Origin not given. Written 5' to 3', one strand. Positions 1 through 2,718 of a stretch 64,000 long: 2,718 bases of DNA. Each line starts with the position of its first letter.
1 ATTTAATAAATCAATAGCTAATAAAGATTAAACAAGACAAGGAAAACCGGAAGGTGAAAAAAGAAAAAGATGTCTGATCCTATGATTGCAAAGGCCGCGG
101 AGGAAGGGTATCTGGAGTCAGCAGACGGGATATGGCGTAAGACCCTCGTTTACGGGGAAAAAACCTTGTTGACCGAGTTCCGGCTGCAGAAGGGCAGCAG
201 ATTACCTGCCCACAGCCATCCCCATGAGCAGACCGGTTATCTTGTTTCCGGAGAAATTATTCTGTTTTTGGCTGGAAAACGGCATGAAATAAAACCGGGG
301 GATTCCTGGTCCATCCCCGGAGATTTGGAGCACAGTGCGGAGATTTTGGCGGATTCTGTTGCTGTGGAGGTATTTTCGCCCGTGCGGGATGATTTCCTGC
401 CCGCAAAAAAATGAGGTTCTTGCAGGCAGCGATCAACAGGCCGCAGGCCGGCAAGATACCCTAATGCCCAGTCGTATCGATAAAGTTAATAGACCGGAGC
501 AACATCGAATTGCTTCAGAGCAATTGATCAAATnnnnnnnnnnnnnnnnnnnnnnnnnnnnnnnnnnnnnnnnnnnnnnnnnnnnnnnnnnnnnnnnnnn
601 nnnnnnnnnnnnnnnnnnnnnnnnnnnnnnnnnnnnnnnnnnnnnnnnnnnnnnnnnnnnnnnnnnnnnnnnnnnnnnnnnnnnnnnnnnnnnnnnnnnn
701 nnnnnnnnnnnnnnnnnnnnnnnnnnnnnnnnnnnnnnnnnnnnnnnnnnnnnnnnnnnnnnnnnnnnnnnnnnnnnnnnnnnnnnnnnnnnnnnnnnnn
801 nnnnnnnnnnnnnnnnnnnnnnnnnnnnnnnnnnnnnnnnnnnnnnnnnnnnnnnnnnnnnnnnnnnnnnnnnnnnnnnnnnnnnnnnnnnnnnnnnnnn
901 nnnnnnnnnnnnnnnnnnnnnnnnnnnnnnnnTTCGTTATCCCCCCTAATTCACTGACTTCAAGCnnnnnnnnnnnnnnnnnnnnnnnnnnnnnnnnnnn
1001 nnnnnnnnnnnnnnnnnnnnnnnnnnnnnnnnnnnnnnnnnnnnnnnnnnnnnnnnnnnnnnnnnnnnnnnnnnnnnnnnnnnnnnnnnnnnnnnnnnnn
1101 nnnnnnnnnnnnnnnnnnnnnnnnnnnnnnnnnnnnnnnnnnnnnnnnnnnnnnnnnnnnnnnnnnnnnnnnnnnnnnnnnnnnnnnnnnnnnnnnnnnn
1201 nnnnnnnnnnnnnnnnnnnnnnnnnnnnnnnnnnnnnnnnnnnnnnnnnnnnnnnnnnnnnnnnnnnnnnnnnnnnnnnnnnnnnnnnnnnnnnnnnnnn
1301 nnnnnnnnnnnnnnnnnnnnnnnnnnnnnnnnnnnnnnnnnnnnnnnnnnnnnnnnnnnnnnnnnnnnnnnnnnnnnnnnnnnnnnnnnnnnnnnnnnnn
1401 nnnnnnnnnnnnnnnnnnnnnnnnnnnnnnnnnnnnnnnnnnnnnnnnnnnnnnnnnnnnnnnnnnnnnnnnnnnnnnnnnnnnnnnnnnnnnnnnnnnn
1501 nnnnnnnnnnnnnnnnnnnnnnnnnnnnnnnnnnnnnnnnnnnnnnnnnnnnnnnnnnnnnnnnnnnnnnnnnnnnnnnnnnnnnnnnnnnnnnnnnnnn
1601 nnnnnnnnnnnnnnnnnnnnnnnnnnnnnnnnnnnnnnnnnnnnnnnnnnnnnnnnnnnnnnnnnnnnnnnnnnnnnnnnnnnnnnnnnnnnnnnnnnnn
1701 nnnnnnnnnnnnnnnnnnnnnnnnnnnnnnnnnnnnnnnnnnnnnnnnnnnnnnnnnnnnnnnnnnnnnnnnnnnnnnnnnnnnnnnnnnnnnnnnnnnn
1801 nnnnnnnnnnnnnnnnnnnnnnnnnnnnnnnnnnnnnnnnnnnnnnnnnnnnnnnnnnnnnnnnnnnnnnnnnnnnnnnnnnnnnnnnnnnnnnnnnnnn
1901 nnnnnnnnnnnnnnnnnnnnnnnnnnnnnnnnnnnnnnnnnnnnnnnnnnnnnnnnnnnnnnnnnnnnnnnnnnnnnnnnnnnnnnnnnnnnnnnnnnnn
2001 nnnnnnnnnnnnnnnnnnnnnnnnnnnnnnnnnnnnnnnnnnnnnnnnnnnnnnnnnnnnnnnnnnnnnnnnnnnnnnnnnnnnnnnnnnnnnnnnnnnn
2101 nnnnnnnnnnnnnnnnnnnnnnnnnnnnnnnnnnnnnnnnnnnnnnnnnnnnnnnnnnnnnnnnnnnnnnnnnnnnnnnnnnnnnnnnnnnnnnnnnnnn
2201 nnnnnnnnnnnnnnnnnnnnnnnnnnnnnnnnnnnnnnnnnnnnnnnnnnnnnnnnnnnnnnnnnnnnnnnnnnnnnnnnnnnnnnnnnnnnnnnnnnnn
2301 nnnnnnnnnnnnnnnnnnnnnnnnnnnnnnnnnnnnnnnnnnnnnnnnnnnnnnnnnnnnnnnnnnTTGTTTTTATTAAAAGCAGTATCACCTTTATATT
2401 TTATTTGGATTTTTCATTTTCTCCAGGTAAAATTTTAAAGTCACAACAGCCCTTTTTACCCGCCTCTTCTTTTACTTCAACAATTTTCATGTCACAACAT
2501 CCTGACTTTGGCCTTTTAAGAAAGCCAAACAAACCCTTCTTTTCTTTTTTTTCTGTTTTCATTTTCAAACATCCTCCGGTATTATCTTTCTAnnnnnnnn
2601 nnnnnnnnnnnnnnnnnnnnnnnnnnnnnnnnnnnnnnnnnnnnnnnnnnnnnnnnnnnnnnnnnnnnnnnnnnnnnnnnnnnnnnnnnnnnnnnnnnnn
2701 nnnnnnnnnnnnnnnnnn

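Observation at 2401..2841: Family of tiny vicinal-cysteine (CCD-x-KI) proteins beside an ArsP-like permease: candidate novel As(III)-binding metallochaperones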

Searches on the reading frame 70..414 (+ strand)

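Call 3: search_protein_families(library=pfam, proteins=[window:70-414:+], max_evalue=0.1)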
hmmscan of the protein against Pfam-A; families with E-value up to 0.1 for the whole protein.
window:70-414:+ (114 aa): 5 families
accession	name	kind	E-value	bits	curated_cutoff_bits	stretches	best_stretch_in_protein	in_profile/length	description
PF07883.17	Cupin_2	-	1.1e-13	51.2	27.2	1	37-96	3-62/70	Cupin domain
PF12973.13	Cupin_7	-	2.2e-06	27.9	27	1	5-63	4-64/105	ChrR Cupin-like domain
PF02311.25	AraC_binding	-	0.00017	21.8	21.1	1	43-91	14-62/135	AraC-like ligand binding domain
PF05899.18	Cupin_3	-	0.00018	21.6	23.5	1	47-92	21-66/74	EutQ-like cupin domain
PF06339.18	Ectoine_synth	-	0.099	13.3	27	0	36-104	39-109/127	Ectoine synthase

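Call 4: search_protein_families(library=ncbifam, proteins=[window:70-414:+], max_evalue=0.1)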
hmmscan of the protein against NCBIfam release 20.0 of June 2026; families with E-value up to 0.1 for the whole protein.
window:70-414:+ (114 aa): 5 families
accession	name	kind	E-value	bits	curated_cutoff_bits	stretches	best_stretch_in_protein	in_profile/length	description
NF007408.0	PRK09943.1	equivalog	0.0028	17.2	211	1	49-91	125-167/185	HTH-type transcriptional regulator PuuR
NF049940.1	MandnitrLy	equivalog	0.012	15.4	140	1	36-88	39-92/130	(R)-mandelonitrile lyase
NF009806.0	PRK13290.1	subfamily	0.029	14.4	128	1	38-104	41-109/130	ectoine synthase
NF008376.0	PRK11171.1-5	equivalog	0.045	12.9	338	1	34-96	72-134/278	(S)-ureidoglycine aminohydrolase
NF040771.1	AAH_UGLYAH2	exception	0.097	11.8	350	0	35-107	68-138/267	bifunctional allantoicase/(S)-ureidoglycine aminohydrolase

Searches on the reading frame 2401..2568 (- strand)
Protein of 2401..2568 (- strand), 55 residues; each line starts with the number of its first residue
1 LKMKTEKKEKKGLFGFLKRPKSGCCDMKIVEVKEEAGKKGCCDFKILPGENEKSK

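Call 3: search_protein_families(library=pfam, proteins=[window:2401-2568:-], max_evalue=0.1)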
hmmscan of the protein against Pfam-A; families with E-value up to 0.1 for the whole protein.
window:2401-2568:- (55 aa): 0 families

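Call 4: search_protein_families(library=ncbifam, proteins=[window:2401-2568:-], max_evalue=0.1)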
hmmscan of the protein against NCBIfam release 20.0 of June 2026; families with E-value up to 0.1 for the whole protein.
window:2401-2568:- (55 aa): 0 families

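Call 8: find_homologous_proteins(query=window:2401-2562:-, max_evalue=10)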
Query window:2401-2562:- (53 aa): 12 proteins with E <= 10 among 12 candidates.
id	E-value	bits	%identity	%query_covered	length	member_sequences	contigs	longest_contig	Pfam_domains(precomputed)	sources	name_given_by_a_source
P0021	4.7e-21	91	83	100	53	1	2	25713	-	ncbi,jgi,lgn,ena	-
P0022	2.9e-20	88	83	100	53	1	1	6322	-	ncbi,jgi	jgi:hypothetical protein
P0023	2.5e-19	85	79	100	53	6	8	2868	-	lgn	-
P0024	3.4e-16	76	73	100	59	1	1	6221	-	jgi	-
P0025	6.7e-14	69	72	96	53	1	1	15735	-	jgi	-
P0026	2.0e-11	61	71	91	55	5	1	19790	-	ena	-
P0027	5.1e-11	60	70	74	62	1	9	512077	-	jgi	jgi:hypothetical protein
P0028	5.1e-11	60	69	96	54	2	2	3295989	-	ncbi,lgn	-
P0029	8.7e-10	56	65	96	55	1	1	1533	-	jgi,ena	jgi:hypothetical protein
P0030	1.9e-8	52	52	92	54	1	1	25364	-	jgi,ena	-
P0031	3.1e-8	51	52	92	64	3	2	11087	-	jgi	-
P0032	2.4e+0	26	66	49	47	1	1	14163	-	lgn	-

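Call 10: find_encoding_contigs(protein=P0028, flank=8000, max_places=3)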
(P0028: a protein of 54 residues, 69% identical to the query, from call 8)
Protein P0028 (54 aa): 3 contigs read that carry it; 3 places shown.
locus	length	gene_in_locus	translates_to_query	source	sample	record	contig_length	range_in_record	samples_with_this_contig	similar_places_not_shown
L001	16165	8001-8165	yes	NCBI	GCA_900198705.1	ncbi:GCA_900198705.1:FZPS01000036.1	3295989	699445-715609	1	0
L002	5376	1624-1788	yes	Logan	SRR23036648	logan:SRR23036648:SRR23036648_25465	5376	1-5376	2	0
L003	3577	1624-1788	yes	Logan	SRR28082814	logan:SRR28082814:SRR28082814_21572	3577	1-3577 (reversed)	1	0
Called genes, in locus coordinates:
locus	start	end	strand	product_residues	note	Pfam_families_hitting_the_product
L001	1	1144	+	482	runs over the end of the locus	PF00196:GerE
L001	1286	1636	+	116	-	PF00196:GerE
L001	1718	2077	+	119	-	PF09685:MamF_MmsF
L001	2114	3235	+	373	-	PF00395:SLH (weak)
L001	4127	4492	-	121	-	-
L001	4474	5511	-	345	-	-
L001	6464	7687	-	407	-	PF00155:Aminotran_1_2, PF00266:Aminotran_5 (weak), PF01041:DegT_DnrJ_EryC1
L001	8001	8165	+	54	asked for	-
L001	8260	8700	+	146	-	PF03551:PadR, PF13601:HTH_34 (weak)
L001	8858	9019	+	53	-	-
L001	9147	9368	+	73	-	-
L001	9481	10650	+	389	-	PF03773:ArsP_1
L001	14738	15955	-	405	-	PF01960:ArgJ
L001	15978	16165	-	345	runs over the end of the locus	PF01118:Semialdhyde_dh, PF22698:Semialdhyde_dhC_1, PF02774:Semialdhyde_dhC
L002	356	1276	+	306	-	PF03773:ArsP_1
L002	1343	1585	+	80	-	-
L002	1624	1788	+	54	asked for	-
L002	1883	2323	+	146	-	PF03551:PadR, PF13601:HTH_34 (weak)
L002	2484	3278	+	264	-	PF13489:Methyltransf_23, PF01135:PCMT, PF01209:Ubie_methyltran, PF06325:PrmA, PF13847:Methyltransf_31, PF08241:Methyltransf_11, PF08242:Methyltransf_12, PF13649:Methyltransf_25, +1 more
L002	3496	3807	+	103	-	PF12840:HTH_20 (faint), PF01022:HTH_5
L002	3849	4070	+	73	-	-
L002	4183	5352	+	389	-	PF03773:ArsP_1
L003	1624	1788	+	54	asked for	-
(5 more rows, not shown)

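Call 63: search_protein_families(library=pfam, proteins=[L001:8858-9019:+, L001:9147-9368:+], max_evalue=0.01)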
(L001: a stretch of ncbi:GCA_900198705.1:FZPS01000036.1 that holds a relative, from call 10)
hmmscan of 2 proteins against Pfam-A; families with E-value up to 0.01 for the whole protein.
L001:8858-9019:+ (53 aa): 0 families

L001:9147-9368:+ (73 aa): 0 families

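Call 77: search_protein_families(library=ncbifam, proteins=[L002:2484-3278:+], max_evalue=0.001)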
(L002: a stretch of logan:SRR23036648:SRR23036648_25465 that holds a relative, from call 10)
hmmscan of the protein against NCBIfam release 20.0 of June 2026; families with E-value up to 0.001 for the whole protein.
L002:2484-3278:+ (264 aa): 57 families (the best 25 are shown)
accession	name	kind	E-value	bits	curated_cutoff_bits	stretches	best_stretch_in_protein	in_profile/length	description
NF008823.0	PRK11873.1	subfamily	3.9e-92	308.6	263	1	3-264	5-267/272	arsenite methyltransferase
NF041537.1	ArsM_AhpD_UU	exception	8.9e-53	179.3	510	1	5-224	13-227/345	arsenite methyltransferase/AhpD domain selenoprotein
NF047649.1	MTase_UXPK_star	exception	3.1e-51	174.1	460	1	4-224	12-228/283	methyltransferase/UXPK-star double selenoprotein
NF041536.1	ArsM_DUF2284_UU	exception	4e-49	167.2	575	1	6-224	14-227/459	arsenite methyltransferase/DUF2284 domain selenoprotein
NF040538.1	methyl_ArsM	equivalog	5e-44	150.9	500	2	139-225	168-256/356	arsinothricin biosynthesis methyltransferase ArsM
NF038099.1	AsSugarArsM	exception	2.1e-31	109.3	400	1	18-230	7-224/321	arsenosugar biosynthesis arsenite methyltransferase ArsM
NF045667.1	MTase_DVU1556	equivalog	1.2e-25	90.2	155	1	66-221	15-162/213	DVU_1556 family methyltransferase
NF040539.1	AST_met_ArsM_2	exception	2.7e-23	83.2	240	1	74-225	57-211/262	putative arsinothricin biosynthesis methyltransferase ArsM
NF001240.0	PRK00216.1-1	equivalog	2.3e-19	69.4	378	1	67-180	57-171/251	bifunctional demethylmenaquinone methyltransferase/2-methoxy-6-polyprenyl-1,4-benzoquinol methylase UbiE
NF001244.0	PRK00216.1-5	equivalog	1.6e-18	66.9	216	1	70-193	45-167/236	bifunctional demethylmenaquinone methyltransferase/2-methoxy-6-polyprenyl-1,4-benzoquinol methylase UbiE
TIGR01934.1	MenG_MenH_UbiE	subfamily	5.1e-18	65.2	158.35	1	71-195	37-157/223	ubiquinone/menaquinone biosynthesis methyltransferase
TIGR02072.1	BioC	equivalog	2.9e-17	63.3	184.95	1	75-224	36-176/244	malonyl-ACP O-methyltransferase BioC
TIGR02752.1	MenG_heptapren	equivalog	3.2e-17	62.8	419.85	1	70-178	42-150/231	demethylmenaquinone methyltransferase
NF001243.0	PRK00216.1-4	equivalog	5.9e-17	61.8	235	1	70-177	44-151/237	demethylmenaquinone methyltransferase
NF052510.1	methyltran_MpqE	exception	1.8e-16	60.3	335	1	68-177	41-151/234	methyl-plastoquinone biosynthesis methyltransferase MpqE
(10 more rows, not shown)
